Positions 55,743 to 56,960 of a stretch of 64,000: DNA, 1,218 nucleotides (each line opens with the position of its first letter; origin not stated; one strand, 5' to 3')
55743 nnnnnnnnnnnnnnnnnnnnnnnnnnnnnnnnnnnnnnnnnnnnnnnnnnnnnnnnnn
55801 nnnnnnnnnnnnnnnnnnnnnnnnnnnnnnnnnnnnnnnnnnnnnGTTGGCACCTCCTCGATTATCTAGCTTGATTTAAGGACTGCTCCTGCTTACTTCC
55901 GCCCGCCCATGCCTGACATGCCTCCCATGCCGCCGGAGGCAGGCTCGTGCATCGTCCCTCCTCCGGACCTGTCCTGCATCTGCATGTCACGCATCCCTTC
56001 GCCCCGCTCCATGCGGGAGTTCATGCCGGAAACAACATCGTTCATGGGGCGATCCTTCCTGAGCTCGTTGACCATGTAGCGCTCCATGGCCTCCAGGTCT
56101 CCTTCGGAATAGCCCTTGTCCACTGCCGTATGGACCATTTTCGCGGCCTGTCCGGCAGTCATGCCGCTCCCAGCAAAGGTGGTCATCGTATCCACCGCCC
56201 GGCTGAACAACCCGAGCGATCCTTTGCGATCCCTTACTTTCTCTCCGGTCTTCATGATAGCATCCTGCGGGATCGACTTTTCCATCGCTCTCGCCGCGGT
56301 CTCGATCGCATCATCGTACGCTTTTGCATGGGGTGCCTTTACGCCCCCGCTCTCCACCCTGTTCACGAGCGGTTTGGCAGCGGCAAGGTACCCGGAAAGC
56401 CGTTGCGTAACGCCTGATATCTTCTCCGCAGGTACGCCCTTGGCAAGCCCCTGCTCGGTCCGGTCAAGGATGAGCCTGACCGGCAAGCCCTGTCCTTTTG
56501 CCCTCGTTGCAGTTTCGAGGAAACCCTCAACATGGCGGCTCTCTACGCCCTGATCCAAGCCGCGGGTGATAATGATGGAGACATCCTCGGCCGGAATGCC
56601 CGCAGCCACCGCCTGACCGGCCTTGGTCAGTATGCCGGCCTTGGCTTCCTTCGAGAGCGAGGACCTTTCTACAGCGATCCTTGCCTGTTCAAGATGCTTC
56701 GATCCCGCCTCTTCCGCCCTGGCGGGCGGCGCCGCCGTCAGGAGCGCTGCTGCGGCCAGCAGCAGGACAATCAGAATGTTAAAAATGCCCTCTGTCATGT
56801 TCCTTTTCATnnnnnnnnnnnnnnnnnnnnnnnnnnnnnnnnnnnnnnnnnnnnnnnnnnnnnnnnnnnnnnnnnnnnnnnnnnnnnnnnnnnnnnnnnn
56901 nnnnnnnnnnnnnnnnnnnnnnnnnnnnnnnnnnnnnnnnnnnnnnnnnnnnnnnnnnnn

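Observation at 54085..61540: ECF sigma / anti-sigma centred envelope cluster encoding multiple methionine-rich secreted proteins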

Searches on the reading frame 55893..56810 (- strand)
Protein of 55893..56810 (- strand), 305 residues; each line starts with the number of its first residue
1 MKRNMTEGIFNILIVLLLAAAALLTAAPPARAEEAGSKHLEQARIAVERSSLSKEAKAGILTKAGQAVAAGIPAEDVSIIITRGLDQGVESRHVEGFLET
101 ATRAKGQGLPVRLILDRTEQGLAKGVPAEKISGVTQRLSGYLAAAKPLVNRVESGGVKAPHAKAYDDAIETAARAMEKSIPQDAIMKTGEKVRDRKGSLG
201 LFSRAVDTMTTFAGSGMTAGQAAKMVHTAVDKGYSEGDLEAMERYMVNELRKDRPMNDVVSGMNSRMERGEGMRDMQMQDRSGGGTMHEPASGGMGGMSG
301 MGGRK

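Call 6: search_protein_families(library=pfam, proteins=[window:55893-56810:-], max_evalue=0.1)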
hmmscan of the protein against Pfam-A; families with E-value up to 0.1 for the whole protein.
window:55893-56810:- (305 aa): 0 families

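Call 7: search_protein_families(library=ncbifam, proteins=[window:55893-56810:-], max_evalue=0.1)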
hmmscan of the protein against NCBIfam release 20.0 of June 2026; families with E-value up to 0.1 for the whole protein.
window:55893-56810:- (305 aa): 0 families

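Call 16: find_homologous_proteins(query=window:55893-56810:-)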
Query window:55893-56810:- (305 aa): 83 proteins with E <= 0.001 among 8000 candidates.
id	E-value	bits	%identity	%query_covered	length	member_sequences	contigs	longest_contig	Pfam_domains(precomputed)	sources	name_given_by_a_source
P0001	9.3e-184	627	98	100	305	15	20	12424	-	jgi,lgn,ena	jgi:hypothetical protein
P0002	1.4e-171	587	91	95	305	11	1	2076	-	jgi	-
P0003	2.1e-167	574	88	95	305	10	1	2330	-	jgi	-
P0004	2.5e-159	547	85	100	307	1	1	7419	-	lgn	-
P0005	1.0e-151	522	85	89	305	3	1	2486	-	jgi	jgi:hypothetical protein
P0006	7.3e-151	519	82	94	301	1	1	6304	-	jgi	jgi:hypothetical protein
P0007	4.7e-150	517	81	100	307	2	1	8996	-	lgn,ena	-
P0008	3.3e-147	507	79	100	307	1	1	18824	-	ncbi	-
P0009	1.6e-145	502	78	100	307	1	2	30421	-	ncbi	-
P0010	1.3e-137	476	75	96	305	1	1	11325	-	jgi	jgi:hypothetical protein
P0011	2.3e-137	475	76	100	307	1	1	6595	-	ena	-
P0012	3.9e-137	474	75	100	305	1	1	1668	-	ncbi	-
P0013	4.2e-135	468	75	100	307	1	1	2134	-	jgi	jgi:hypothetical protein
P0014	5.9e-135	467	76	86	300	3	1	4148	-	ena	-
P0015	8.9e-135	467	74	94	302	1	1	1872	-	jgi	jgi:hypothetical protein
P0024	1.3e-129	450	75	91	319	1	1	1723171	-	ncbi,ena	-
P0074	1.5e-78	282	54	95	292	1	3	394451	-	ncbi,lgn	-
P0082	1.6e-59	220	46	92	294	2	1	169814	-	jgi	jgi:hypothetical protein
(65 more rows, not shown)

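Call 17: find_encoding_contigs(protein=P0024, flank=10000, max_places=2)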
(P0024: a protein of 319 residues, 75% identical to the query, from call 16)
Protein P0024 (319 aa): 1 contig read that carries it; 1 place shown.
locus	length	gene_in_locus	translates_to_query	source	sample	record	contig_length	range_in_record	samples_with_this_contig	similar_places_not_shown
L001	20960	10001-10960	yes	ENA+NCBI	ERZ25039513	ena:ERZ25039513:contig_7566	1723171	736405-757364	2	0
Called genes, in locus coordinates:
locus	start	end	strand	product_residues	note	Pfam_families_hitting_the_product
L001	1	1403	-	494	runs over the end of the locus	PF13185:GAF_2, PF01590:GAF, PF00158:Sigma54_activat, PF14532:Sigma54_activ_2, PF00004:AAA, PF07728:AAA_5 (weak), PF25601:AAA_lid_14, PF02954:HTH_8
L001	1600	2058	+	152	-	PF13115:YtkA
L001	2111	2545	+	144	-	-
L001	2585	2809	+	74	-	-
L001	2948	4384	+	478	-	PF00015:MCPsignal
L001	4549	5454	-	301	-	PF00665:rve, PF13683:rve_3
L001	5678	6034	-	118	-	PF01527:HTH_Tnp_1 (weak)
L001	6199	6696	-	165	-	-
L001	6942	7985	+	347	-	-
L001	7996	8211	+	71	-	-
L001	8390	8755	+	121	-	PF02922:CBM_48, PF16561:AMPK1_CBM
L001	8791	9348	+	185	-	PF04542:Sigma70_r2, PF08281:Sigma70_r4_2, PF04545:Sigma70_r4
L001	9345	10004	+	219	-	PF02922:CBM_48, PF16561:AMPK1_CBM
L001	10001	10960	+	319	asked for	-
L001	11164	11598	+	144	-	-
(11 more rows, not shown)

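Call 18: find_encoding_contigs(protein=P0074, flank=10000, max_places=2)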
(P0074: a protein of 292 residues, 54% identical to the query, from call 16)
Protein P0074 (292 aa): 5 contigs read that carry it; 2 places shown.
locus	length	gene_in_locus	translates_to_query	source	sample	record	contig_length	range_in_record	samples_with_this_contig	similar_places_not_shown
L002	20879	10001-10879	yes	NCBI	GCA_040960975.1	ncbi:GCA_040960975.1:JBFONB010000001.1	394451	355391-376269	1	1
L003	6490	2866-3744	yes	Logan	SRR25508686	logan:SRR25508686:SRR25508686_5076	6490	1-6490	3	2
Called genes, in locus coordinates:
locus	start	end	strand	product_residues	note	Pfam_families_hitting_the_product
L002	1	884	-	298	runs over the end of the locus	PF01073:3Beta_HSD, PF01370:Epimerase, PF02254:TrkA_N, PF04321:RmlD_sub_bind, PF05368:NmrA, PF07993:NAD_binding_4 (faint), PF13460:NAD_binding_10, PF16363:GDP_Man_Dehyd, +1 more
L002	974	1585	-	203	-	PF04893:Yip1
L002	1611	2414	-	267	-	PF13189:Cytidylate_kin2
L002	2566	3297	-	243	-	PF03741:TerC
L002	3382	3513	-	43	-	-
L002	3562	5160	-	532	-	PF03601:Cons_hypoth698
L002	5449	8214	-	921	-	PF00690:Cation_ATPase_N, PF00122:E1-E2_ATPase, PF13246:Cation_ATPase, PF00702:Hydrolase, PF00689:Cation_ATPase_C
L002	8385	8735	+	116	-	PF02922:CBM_48, PF16561:AMPK1_CBM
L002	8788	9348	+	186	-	PF04542:Sigma70_r2, PF08281:Sigma70_r4_2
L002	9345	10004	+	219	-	PF02922:CBM_48, PF16561:AMPK1_CBM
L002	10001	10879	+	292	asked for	-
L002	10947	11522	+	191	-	-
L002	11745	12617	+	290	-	-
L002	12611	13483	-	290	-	-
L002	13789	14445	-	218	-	PF01738:DLH, PF12146:Hydrolase_4 (faint)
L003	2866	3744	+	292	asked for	-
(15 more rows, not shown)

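Call 19: find_encoding_contigs(protein=P0082, flank=10000, max_places=2)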
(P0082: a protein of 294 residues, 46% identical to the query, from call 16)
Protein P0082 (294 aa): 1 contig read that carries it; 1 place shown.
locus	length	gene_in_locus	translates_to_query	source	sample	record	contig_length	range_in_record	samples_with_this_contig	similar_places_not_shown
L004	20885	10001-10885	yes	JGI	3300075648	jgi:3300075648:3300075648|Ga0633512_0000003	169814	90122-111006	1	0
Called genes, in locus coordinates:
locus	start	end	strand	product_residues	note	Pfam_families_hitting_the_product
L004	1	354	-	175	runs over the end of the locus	PF12675:DUF3795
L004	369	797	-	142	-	PF02566:OsmC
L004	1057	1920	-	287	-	PF00892:EamA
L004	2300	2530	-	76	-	-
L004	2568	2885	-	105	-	-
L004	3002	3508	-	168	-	-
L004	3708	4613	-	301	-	PF13493:DUF4118 (weak), PF00990:GGDEF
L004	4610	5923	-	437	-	PF27218:MJ0043_C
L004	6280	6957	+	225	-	-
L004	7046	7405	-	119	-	PF02311:AraC_binding (weak), PF07883:Cupin_2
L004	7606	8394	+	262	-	-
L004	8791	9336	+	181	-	PF07638:Sigma70_ECF (faint), PF04542:Sigma70_r2, PF08281:Sigma70_r4_2, PF04545:Sigma70_r4 (weak)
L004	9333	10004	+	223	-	PF02922:CBM_48, PF16561:AMPK1_CBM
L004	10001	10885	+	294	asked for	-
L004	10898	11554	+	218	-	-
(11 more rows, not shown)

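Call 21: find_related_loci(query=A1, collection=genome_contigs, flank=8000)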
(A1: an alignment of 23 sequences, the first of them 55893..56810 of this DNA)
Query A1 (305 aa) in genome_contigs; peptide patterns used: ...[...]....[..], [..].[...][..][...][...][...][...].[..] (x = any residue, [..] = any of these).
155 stretches matched a pattern; 26 encode a relative of the query (tblastn E <= 1e-3); 26 distinct loci.
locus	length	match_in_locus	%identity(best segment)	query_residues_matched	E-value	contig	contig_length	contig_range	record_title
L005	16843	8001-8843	75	1-279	1e-136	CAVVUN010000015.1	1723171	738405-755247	MAG: Nitrospirota bacterium isolate MFD03899.bin.2.182 genome assembly, contig: contig_7566, whole genome shotgun sequen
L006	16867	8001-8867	73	2-292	1e-132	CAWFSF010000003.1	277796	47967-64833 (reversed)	MAG: Nitrospirota bacterium isolate MFD00905.bin.2.216 genome assembly, contig: contig_29257, whole genome shotgun seque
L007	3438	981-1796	64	5-277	9e-114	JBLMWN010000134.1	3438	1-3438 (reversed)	MAG: Betaproteobacteria bacterium isolate MAG281 PRJNA957066_bin7_renamed_154, whole genome shotgun sequence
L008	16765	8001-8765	68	24-279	3e-110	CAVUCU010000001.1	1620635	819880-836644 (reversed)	MAG: Nitrospirota bacterium isolate MFD05442.bin.1.86 genome assembly, contig: contig_11041, whole genome shotgun sequen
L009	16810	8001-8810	64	9-279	5e-108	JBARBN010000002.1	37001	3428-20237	MAG: Nitrospirota bacterium isolate MFD05764_ilm_asm_bin136 k127_437118, whole genome shotgun sequence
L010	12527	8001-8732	58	28-274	6e-85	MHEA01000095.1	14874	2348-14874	MAG: Nitrospirae bacterium GWC2_57_9 gwc2_scaffold_19457, whole genome shotgun sequence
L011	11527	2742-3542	45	14-281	3e-65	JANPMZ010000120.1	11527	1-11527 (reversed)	MAG: Nitrospirota bacterium isolate VAR_87_metabat_403 VAR_87_k141_27979, whole genome shotgun sequence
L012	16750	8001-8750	44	41-292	1e-57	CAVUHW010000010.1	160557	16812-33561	MAG: Nitrospirota bacterium isolate MFD02199.bin.2.126 genome assembly, contig: contig_18602, whole genome shotgun seque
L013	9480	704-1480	41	1-270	2e-57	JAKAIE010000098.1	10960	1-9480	MAG: Nitrospirae bacterium isolate WY3.bin163 NODE_11035_length_10960_cov_5.491738, whole genome shotgun sequence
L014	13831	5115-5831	46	46-281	1e-56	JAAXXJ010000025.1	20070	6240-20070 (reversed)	MAG: Nitrospirae bacterium isolate W9_Combined_metabat2_096 W9_Combined_metabat2_096_NODE_1444, whole genome shotgun seq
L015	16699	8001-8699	42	38-270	3e-52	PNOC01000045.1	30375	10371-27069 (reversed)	MAG: Thermodesulfovibrio sp. isolate SW.3.86 SW_1000771_30375, whole genome shotgun sequence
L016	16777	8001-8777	40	2-267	7e-52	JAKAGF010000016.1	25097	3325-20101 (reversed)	MAG: Nitrospirae bacterium isolate WY2.bin147 NODE_2574_length_25097_cov_2.588106, whole genome shotgun sequence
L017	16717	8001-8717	41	46-281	8e-51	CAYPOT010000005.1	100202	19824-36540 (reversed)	MAG TPA_asm: uncultured Nitrospiraceae bacterium isolate ERP113451_co1_289 genome assembly, contig: NODE_112_length_1002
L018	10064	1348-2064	43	32-273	2e-50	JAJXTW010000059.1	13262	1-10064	MAG: Nitrospirae bacterium isolate BP4.bin67 NODE_5969_length_13262_cov_1.460906, whole genome shotgun sequence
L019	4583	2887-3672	40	1-270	6e-48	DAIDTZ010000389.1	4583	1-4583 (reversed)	MAG TPA_asm: Nitrospirae bacterium isolate clean5362 k141_774461, whole genome shotgun sequence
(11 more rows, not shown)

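Call 34: predict_structure(alignment_id=A1)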
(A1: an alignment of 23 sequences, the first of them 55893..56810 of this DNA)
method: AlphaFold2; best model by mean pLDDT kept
length: 305 residues; sequences in the alignment: 23
mean_pLDDT: 84.3   pTM: 0.73
mean pLDDT of the five models: 84.3, 83.4, 82.9, 82.8, 82.8
residues with pLDDT >= 90: 222; 70-90: 14; 50-70: 27; < 50: 42
segments of 3 or more residues with pLDDT < 50: 1-4, 21-28, 277-305
pLDDT, mean of each block of 10 residues (from residue 1): 51 62 46 73 94 96 97 96 96 98 96 96 97 97 98 93 92 96 98 96 97 94 96 94 93 93 87 53 38 38 40
secondary structure, 60 per line:
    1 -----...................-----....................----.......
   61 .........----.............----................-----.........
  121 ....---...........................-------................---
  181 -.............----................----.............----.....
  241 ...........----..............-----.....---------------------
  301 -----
elements in order: H6-24 H30-49 H54-69 H74-86 H91-106 H112-124 H128-154 H162-177 H182-194 H199-214 H219-231 H236-251 H256-269 H275-279

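Call 63: search_protein_representatives(alignment_id=A1)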
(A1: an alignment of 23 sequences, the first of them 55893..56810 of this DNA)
Query: 23 sequences, 305 profile positions. Proteins with E-value up to 0.001 (for the whole library): 618; up to 1e-10: 198; up to 1e-30: 59. The best 150 are listed.
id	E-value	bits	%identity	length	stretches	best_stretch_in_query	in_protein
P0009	8.4e-154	527.6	-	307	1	1-305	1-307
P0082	1.0e-118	412.4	-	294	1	3-296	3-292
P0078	8.1e-101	353.6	-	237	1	70-305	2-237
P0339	8.3e-91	320.7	-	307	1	12-296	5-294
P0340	1.7e-90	319.7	-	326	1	14-300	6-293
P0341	3.1e-88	312.2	-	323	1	16-295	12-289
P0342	4.1e-86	305.3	-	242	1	16-254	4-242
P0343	1.8e-83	296.6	-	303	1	21-301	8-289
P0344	2.5e-80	286.3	-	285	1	12-290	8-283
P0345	2.8e-77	276.3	-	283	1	13-282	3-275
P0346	3.3e-77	276.0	-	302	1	11-303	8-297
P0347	6.8e-77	275.0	-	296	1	21-297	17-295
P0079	1.3e-76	274.1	-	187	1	1-183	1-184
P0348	1.5e-76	273.9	-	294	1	13-297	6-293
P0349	5.1e-76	272.2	-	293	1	16-295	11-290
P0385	2.8e-36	141.6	-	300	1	17-295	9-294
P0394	1.6e-29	119.4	-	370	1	56-279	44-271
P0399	8.0e-22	94.2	-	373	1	47-303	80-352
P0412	2.3e-18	82.8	-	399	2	106-303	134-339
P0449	8.4e-15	71.1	-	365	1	50-303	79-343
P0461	6.2e-14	68.3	-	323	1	7-303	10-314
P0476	4.2e-13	65.5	-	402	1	55-279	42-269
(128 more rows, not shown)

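Call 65: search_protein_families(library=pfam, proteins=[P0385, P0394, P0399, P0412, P0449, P0461, P0476], max_evalue=0.05)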
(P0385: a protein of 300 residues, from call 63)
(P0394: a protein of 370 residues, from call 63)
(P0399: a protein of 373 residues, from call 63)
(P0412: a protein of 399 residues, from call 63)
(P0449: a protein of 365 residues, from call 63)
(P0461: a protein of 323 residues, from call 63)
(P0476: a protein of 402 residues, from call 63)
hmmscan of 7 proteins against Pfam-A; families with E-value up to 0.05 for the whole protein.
P0385 (300 aa): 0 families

P0394 (370 aa): 0 families

P0399 (373 aa): 0 families

P0412 (399 aa): 1 family
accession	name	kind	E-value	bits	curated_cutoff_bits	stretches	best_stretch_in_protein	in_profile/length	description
PF23079.1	HTH_NOL4_2nd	-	0.024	15.5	26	1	60-111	26-77/95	Nucleolar protein 4, helical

P0449 (365 aa): 1 family
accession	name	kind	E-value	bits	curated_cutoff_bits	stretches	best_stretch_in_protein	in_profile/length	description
PF20278.3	CTD2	-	0.04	13.6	25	0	174-249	83-158/334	C-terminal domain 2 of the ABC-three component (ABC-3C) systems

P0461 (323 aa): 3 families
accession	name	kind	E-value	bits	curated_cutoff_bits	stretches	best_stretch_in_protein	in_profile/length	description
PF22798.2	DUF5817_CT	-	0.00029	21.1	29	1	64-106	3-44/54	DUF5817, C-terminal domain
PF09317.16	ACDH_C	-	0.0012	19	25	1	21-137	162-274/284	Acyl-CoA dehydrogenase, C-terminal, bacterial type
PF16208.10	Keratin_2_head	-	0.021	15.3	28.2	1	265-320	77-130/161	Keratin type II head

P0476 (402 aa): 0 families

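Call 68: search_protein_families(library=ncbifam, proteins=[P0461, P0399], max_evalue=0.05)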
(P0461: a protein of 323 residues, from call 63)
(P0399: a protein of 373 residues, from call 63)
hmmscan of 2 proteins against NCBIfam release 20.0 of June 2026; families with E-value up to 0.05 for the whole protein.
P0461 (323 aa): 3 families
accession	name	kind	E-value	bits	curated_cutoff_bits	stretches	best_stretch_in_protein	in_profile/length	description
TIGR03943.1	TIGR03943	equivalog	7.5e-05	22.2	88.8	1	4-161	46-146/221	TIGR03943 family putative permease subunit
NF040949.1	minchrom_main_MCM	domain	0.0095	14.2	940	1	50-107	611-671/682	minichromosome maintenance protein MCM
NF050013.1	HpsJ_like_A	equivalog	0.0099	15.5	140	1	3-100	65-157/217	HpsJ-like protein, cyanoexosortase A-associated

P0399 (373 aa): 0 families

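Call 75: find_encoding_contigs(protein=P0001, flank=10000, max_places=4)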
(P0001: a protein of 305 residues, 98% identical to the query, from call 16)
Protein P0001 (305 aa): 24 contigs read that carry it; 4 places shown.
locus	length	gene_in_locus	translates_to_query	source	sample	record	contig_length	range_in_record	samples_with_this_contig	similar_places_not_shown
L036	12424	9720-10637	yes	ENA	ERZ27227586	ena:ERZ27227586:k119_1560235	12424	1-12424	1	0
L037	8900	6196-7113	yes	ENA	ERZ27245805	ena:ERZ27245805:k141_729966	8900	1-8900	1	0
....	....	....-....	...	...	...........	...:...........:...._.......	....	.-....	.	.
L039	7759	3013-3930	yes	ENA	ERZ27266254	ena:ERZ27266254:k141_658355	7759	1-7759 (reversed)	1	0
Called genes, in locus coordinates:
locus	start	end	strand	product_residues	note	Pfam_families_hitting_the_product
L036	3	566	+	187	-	?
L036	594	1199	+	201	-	PF04542:Sigma70_r2, PF07638:Sigma70_ECF (weak), PF08281:Sigma70_r4_2, PF04545:Sigma70_r4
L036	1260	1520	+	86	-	PF02627:CMD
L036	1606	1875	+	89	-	-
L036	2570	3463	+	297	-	-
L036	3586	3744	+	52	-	-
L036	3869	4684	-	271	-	PF06037:DUF922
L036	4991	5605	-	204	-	-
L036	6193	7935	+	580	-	-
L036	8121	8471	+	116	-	PF02922:CBM_48, PF16561:AMPK1_CBM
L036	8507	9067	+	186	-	PF04542:Sigma70_r2, PF08281:Sigma70_r4_2, PF04545:Sigma70_r4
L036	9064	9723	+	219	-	PF02922:CBM_48, PF16561:AMPK1_CBM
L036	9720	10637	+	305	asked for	-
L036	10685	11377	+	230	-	-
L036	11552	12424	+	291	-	?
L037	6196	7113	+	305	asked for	-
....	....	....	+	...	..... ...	-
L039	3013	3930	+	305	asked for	-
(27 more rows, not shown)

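Call 81: find_related_loci(query=A6, collection=metagenome_contigs, flank=5000)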
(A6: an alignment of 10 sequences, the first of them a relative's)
Query A6 (373 aa) in metagenome_contigs; peptide patterns used: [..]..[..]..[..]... (x = any residue, [..] = any of these).
74 stretches matched a pattern; 5 encode a relative of the query (tblastn E <= 1e-3); 5 distinct loci.
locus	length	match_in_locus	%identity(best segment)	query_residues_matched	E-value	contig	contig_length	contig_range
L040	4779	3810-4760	38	26-357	6e-45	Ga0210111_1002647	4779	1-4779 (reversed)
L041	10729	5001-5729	37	93-348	8e-45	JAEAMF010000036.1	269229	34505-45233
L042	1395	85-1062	29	22-351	3e-33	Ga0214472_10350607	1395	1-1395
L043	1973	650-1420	33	70-334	3e-32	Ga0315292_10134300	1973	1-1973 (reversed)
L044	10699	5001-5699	35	111-349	2e-28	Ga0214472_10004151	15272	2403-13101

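Call 83: search_protein_families(library=pfam, proteins=[L041:3317-4774:+, L044:3220-4728:+, L041:2710-3336:+, L041:2037-2627:+], max_evalue=0.01)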
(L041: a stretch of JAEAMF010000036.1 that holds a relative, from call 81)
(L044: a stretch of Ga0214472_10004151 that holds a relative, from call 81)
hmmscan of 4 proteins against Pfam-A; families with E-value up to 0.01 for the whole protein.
L041:3317-4774:+ (485 aa): 5 families
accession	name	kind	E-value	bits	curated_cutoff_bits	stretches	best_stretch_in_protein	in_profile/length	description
PF02922.24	CBM_48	-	1.1e-08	35.7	22.4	1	372-452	5-80/83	Carbohydrate-binding module 48 (Isoamylase N-terminal domain)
PF16561.11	AMPK1_CBM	-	2e-07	31.6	26.8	1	390-464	10-80/85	Glycogen recognition site of AMP-activated protein kinase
PF22058.2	X25_BaPul_like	-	8.8e-05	23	27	1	403-441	18-57/87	Pullulanase X25 domain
PF16760.10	CBM53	-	0.00059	20.5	27.6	1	391-430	10-53/57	Starch/carbohydrate-binding module (family 53)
PF10082.15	BBP2_2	-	0.0015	17.9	23.7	0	282-340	320-377/378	Putative beta-barrel porin 2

L044:3220-4728:+ (502 aa): 2 families
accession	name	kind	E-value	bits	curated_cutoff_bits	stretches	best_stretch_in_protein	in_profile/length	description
PF02922.24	CBM_48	-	1e-08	35.8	22.4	1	385-443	11-71/83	Carbohydrate-binding module 48 (Isoamylase N-terminal domain)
PF16561.11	AMPK1_CBM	-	5.8e-08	33.3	26.8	1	396-468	11-80/85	Glycogen recognition site of AMP-activated protein kinase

L041:2710-3336:+ (208 aa): 4 families
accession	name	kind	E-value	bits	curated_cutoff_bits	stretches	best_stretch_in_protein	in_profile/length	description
PF16561.11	AMPK1_CBM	-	3.5e-12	46.8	26.8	1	138-206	12-77/85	Glycogen recognition site of AMP-activated protein kinase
PF02922.24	CBM_48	-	4.5e-06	27.3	22.4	1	129-183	14-72/83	Carbohydrate-binding module 48 (Isoamylase N-terminal domain)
PF13490.11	zf-HC2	-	0.00044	20.7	22.2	1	13-31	8-26/35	Putative zinc-finger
PF22058.2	X25_BaPul_like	-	0.0058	17.1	27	1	153-186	24-57/87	Pullulanase X25 domain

L041:2037-2627:+ (196 aa): 6 families
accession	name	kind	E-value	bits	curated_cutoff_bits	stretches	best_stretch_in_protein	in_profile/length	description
PF04542.20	Sigma70_r2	-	2.6e-17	62.8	24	1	30-96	1-69/71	Sigma-70 region 2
PF08281.18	Sigma70_r4_2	-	3.1e-14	52.8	25.7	1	134-184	3-53/54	Sigma-70, region 4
PF04545.22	Sigma70_r4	-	1.2e-06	28.4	24.1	1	139-184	2-47/50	Sigma-70, region 4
PF13384.12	HTH_23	-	0.00029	21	24.6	0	149-172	9-32/50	Homeodomain-like domain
PF07638.17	Sigma70_ECF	-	0.0011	19.4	21.1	1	113-190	117-184/185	ECF sigma factor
PF13518.12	HTH_28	-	0.0085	16.6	25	0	148-183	3-38/52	Helix-turn-helix domain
